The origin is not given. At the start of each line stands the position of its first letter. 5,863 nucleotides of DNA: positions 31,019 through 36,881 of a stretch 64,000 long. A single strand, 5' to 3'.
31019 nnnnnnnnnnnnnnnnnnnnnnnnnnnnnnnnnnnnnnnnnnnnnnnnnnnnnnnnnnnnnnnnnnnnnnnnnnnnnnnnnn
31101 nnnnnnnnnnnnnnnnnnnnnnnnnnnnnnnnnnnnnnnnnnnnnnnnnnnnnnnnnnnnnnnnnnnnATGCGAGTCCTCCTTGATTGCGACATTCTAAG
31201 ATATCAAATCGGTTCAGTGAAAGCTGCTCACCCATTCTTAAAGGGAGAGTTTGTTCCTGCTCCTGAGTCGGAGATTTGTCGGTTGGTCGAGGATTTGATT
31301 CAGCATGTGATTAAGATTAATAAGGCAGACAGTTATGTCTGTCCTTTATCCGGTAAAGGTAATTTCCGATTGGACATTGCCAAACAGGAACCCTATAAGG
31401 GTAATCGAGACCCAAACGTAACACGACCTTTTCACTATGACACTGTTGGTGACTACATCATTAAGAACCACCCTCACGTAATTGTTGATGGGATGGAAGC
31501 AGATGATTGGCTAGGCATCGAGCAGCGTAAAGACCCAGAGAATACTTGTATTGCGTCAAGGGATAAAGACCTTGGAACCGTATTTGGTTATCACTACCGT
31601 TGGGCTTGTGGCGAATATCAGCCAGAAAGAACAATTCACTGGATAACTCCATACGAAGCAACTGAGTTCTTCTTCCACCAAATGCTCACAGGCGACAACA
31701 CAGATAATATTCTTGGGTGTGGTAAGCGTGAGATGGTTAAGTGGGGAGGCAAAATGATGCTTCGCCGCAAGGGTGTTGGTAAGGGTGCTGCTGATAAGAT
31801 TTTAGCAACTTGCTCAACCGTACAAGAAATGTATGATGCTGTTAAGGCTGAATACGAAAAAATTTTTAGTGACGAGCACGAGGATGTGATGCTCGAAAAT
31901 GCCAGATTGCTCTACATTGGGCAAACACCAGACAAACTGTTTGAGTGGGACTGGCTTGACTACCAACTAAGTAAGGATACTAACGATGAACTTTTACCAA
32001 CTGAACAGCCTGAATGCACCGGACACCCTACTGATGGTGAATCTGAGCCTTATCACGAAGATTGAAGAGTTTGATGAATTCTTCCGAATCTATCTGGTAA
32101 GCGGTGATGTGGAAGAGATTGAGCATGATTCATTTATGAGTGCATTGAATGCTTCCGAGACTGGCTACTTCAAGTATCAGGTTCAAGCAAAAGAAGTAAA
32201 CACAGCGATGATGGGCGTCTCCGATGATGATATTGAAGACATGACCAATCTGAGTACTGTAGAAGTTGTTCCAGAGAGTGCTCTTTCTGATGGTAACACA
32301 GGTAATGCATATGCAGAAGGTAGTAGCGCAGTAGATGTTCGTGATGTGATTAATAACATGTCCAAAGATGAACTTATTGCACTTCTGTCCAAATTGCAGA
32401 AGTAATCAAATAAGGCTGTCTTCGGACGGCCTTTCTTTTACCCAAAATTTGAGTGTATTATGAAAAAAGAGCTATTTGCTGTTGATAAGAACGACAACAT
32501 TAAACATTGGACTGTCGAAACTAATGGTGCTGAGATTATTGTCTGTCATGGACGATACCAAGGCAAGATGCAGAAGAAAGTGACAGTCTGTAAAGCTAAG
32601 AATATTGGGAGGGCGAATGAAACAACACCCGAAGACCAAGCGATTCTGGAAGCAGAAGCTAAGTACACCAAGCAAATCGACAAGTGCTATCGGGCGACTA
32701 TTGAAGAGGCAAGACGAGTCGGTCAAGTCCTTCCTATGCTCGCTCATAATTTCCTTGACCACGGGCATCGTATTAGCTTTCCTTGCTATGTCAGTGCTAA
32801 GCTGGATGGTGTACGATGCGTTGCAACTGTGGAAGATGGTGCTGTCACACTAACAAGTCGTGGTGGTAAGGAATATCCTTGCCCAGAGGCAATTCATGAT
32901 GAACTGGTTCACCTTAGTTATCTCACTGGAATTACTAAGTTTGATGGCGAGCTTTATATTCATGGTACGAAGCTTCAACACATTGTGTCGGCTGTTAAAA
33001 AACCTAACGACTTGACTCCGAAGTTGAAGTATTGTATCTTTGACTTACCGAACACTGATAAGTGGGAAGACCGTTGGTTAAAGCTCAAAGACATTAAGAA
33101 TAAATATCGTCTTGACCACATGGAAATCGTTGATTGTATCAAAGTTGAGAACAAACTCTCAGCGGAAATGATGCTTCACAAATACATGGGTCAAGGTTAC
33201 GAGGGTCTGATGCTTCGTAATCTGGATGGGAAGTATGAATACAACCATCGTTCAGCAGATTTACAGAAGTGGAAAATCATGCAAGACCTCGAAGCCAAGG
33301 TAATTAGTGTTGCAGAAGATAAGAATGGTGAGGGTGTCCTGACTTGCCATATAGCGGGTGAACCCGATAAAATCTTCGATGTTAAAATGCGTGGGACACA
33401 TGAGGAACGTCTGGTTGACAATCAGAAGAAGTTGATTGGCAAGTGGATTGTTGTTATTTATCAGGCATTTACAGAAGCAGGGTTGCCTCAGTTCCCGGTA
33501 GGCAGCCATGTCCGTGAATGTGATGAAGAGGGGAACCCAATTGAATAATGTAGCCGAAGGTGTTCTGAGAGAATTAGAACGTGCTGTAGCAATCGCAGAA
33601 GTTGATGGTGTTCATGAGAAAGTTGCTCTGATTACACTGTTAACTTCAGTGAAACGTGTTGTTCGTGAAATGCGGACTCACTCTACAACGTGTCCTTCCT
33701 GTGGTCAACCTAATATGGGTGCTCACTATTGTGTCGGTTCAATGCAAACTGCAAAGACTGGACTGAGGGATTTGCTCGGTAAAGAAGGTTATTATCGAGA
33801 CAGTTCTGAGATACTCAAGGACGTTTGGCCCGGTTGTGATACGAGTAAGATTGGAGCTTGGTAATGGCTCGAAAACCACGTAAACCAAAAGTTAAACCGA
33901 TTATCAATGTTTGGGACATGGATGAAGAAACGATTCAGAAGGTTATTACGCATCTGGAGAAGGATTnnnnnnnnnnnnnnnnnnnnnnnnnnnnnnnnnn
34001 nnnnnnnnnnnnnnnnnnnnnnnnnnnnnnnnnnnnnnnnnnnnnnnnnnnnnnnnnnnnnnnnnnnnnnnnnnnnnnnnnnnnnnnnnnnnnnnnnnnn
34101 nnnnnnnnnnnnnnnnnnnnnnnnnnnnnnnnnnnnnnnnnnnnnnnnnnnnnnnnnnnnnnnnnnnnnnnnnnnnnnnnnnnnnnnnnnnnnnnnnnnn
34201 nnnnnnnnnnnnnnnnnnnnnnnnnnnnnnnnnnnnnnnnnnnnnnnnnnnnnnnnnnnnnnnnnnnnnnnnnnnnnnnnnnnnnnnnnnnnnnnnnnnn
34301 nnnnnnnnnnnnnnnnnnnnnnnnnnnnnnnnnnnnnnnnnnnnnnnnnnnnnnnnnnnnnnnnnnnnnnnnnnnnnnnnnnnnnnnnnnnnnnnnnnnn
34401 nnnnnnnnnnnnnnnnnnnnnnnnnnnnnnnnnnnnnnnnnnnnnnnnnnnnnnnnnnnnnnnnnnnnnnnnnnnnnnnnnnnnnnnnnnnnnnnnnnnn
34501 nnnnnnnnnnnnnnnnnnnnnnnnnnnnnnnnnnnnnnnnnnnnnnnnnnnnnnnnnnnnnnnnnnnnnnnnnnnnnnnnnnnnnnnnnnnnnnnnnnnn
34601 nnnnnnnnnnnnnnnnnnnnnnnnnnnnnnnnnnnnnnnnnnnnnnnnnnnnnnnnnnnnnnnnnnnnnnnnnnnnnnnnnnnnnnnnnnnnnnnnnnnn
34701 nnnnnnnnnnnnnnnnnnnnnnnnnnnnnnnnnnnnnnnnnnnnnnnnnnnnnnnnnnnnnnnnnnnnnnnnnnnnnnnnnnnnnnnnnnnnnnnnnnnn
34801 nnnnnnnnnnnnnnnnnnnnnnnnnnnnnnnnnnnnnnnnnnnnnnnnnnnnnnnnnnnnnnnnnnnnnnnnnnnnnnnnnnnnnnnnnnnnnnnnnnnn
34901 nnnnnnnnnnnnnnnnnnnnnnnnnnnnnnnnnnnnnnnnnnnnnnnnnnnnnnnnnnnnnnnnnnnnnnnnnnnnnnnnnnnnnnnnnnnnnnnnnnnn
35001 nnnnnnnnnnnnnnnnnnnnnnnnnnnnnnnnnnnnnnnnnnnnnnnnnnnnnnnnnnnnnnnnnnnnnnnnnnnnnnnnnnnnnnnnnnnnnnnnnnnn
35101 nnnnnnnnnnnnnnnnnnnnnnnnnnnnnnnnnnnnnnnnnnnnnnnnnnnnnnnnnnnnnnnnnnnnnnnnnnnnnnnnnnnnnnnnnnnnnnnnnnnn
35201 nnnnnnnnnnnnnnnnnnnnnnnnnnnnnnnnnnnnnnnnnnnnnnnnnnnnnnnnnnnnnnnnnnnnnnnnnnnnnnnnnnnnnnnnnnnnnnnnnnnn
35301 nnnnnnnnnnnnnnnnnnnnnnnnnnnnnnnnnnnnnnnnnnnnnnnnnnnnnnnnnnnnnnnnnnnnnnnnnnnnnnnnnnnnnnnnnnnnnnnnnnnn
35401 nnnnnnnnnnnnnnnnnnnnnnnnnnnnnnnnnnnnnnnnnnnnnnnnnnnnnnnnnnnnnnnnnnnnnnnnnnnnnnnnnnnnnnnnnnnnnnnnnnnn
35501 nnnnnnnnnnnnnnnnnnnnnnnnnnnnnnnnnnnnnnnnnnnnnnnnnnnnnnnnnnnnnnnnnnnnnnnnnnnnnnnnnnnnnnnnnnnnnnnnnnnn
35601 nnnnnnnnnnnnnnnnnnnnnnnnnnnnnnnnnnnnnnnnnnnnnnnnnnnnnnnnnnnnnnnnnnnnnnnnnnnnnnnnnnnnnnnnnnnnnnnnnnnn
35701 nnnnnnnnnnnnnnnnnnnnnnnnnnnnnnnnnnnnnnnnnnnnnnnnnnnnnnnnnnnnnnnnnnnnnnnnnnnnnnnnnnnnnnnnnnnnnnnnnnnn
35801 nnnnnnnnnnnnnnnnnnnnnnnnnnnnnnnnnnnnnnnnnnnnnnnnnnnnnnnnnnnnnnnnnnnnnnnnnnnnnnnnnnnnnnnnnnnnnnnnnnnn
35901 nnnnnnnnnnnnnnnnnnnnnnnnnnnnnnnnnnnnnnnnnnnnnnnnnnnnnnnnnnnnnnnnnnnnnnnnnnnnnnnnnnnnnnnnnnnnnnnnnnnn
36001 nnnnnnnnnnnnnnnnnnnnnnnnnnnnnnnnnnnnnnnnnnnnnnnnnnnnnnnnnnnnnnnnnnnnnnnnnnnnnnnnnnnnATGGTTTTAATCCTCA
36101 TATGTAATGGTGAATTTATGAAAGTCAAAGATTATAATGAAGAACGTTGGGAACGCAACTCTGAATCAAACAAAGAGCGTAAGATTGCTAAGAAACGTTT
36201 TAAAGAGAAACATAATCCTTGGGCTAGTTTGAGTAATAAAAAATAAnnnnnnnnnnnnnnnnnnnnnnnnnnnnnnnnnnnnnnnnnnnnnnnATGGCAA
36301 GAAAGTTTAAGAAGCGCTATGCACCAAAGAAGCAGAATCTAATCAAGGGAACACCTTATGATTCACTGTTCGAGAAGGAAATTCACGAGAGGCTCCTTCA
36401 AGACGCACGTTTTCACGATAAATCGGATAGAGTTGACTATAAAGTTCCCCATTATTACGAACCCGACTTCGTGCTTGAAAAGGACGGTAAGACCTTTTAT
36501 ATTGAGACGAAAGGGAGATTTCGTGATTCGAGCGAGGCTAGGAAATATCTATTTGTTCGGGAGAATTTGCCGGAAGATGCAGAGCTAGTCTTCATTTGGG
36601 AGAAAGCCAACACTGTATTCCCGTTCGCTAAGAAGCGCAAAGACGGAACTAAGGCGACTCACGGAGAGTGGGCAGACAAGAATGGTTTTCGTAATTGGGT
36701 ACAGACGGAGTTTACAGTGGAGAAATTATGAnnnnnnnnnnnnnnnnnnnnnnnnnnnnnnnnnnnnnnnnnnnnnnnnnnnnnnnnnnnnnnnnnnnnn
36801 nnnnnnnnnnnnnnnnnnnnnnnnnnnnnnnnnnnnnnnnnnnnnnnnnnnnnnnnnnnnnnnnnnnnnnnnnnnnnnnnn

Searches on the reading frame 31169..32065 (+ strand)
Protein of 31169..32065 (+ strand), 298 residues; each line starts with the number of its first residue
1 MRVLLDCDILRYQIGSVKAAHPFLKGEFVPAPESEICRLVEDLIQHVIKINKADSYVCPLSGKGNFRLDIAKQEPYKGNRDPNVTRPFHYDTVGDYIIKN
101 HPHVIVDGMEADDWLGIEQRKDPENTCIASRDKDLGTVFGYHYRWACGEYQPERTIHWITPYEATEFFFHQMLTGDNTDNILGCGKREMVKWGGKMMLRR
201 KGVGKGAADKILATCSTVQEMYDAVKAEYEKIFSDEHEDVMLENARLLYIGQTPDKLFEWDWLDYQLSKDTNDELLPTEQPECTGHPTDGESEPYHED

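Call 28: search_protein_families(library=phrogs, proteins=[window:31169-32065:+], max_evalue=0.001)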
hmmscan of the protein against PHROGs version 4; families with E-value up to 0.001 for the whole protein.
window:31169-32065:+ (298 aa): 1 family
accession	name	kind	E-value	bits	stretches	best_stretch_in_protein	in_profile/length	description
phrog_107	-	DNA, RNA and nucleotide metabolism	5.5e-65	221.5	1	2-267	121-378/542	exonuclease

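Call 63: search_protein_families(library=pfam, proteins=[window:31169-32065:+], max_evalue=0.01)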
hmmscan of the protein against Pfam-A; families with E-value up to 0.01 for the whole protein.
window:31169-32065:+ (298 aa): 2 families
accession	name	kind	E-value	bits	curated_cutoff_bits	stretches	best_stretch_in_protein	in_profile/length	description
PF02739.22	5_3_exonuc_N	-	0.00012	22.2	34.3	1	43-138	39-137/164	5'-3' exonuclease, N-terminal resolvase-like domain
PF01367.25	5_3_exonuc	-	0.0068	17.3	40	0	201-242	24-69/97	5'-3' exonuclease, C-terminal SAM fold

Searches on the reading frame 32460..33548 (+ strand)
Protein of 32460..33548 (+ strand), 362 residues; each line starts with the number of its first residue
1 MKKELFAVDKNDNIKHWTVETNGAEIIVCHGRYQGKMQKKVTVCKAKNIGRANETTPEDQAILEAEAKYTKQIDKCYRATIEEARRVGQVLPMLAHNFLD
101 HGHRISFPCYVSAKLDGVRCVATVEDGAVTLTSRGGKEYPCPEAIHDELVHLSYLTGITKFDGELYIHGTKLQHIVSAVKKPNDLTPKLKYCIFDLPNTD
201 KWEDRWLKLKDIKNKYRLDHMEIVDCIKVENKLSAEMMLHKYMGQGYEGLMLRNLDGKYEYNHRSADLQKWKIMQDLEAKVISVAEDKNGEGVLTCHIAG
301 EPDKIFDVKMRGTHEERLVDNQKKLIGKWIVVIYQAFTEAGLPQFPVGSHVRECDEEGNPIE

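Call 28: search_protein_families(library=phrogs, proteins=[window:32460-33548:+], max_evalue=0.001)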
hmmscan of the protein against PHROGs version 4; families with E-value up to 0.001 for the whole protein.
window:32460-33548:+ (362 aa): 1 family
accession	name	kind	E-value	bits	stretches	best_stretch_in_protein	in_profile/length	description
phrog_114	-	DNA, RNA and nucleotide metabolism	6.7e-87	293.5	1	2-362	107-508/634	ATP-dependent DNA ligase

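Call 63: search_protein_families(library=pfam, proteins=[window:32460-33548:+], max_evalue=0.01)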
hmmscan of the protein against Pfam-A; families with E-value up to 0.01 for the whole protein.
window:32460-33548:+ (362 aa): 2 families
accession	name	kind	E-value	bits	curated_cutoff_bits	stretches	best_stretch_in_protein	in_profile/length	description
PF01068.26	DNA_ligase_A_M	-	7.5e-14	52.3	26.2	1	92-272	1-204/204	ATP dependent DNA ligase domain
PF14743.12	DNA_ligase_OB_2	-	0.00015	22.2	28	1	311-352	28-66/66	DNA ligase OB-like domain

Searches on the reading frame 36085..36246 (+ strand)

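Call 28: search_protein_families(library=phrogs, proteins=[window:36085-36246:+], max_evalue=0.001)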
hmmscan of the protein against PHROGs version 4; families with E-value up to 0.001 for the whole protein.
window:36085-36246:+ (53 aa): 1 family
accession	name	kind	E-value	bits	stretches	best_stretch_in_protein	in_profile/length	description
phrog_35703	-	unknown function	7.2e-07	30.4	1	18-47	11-38/43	-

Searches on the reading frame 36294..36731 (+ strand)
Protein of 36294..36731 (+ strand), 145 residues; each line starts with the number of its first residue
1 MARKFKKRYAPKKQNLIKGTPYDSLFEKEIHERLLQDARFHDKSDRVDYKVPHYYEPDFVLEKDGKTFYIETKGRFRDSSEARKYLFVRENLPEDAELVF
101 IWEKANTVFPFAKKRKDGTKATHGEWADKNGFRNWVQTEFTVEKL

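Call 28: search_protein_families(library=phrogs, proteins=[window:36294-36731:+], max_evalue=0.001)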
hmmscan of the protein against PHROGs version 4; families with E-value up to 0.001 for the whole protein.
window:36294-36731:+ (145 aa): 3 families
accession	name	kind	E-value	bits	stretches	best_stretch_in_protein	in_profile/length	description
phrog_945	-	DNA, RNA and nucleotide metabolism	6.6e-31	108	1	12-142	4-126/145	endonuclease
phrog_14437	-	DNA, RNA and nucleotide metabolism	1.6e-25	89.8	1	69-140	1-72/79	endonuclease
phrog_28191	-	unknown function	2.7e-12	47.5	1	34-133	96-192/255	-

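Call 63: search_protein_families(library=pfam, proteins=[window:36294-36731:+], max_evalue=0.01)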
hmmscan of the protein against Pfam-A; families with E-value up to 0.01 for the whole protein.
window:36294-36731:+ (145 aa): 1 family
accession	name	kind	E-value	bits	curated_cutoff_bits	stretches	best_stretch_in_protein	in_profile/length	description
PF05367.17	Phage_endo_I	-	1e-09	38.6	29.1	1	18-133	11-119/149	Phage endonuclease I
